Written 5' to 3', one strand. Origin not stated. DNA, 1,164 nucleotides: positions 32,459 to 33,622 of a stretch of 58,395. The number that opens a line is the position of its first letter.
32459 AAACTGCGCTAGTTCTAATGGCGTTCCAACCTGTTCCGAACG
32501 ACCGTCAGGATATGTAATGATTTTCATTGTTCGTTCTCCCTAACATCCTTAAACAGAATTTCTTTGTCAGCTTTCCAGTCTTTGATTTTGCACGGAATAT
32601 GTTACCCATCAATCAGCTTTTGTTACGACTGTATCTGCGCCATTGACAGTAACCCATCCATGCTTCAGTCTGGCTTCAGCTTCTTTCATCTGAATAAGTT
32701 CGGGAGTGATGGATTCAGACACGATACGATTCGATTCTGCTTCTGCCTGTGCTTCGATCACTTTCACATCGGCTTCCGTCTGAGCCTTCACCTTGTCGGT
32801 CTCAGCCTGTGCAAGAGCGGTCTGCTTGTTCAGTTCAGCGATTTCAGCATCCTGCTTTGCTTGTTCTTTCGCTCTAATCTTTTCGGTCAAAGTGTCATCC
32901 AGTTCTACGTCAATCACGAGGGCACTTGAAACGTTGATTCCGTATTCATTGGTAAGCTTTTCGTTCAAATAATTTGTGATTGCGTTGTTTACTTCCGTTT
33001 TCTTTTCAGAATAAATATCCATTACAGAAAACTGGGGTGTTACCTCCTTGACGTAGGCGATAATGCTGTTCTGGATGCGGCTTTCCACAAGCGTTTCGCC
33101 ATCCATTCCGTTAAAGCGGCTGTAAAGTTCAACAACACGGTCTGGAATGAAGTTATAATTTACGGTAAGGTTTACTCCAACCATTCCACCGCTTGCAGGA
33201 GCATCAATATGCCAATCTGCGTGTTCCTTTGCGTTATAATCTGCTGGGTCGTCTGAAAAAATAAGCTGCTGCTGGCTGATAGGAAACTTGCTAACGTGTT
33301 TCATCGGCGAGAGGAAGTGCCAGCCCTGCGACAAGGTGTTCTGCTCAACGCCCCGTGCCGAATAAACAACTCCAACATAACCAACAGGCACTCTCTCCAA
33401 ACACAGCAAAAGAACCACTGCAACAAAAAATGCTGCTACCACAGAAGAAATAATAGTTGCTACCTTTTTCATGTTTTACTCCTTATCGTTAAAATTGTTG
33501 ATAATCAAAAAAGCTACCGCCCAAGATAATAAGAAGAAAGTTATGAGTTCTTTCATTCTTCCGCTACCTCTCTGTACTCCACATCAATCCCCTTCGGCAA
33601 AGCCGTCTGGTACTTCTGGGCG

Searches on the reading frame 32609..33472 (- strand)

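Call 11: search_protein_families(library=pfam, proteins=[window:32609-33472:-], max_evalue=0.01)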
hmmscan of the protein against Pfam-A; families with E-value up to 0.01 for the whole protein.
window:32609-33472:- (287 aa): 1 family
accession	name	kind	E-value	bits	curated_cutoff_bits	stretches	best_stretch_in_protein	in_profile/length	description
PF01145.31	Band_7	-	1.3e-21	77.9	23.6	1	27-226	2-175/176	SPFH domain / Band 7 family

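Call 76: search_protein_families(library=padloc, proteins=[window:32609-33472:-], max_evalue=0.001)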
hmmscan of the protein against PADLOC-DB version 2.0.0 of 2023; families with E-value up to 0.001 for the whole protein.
window:32609-33472:- (287 aa): 0 families
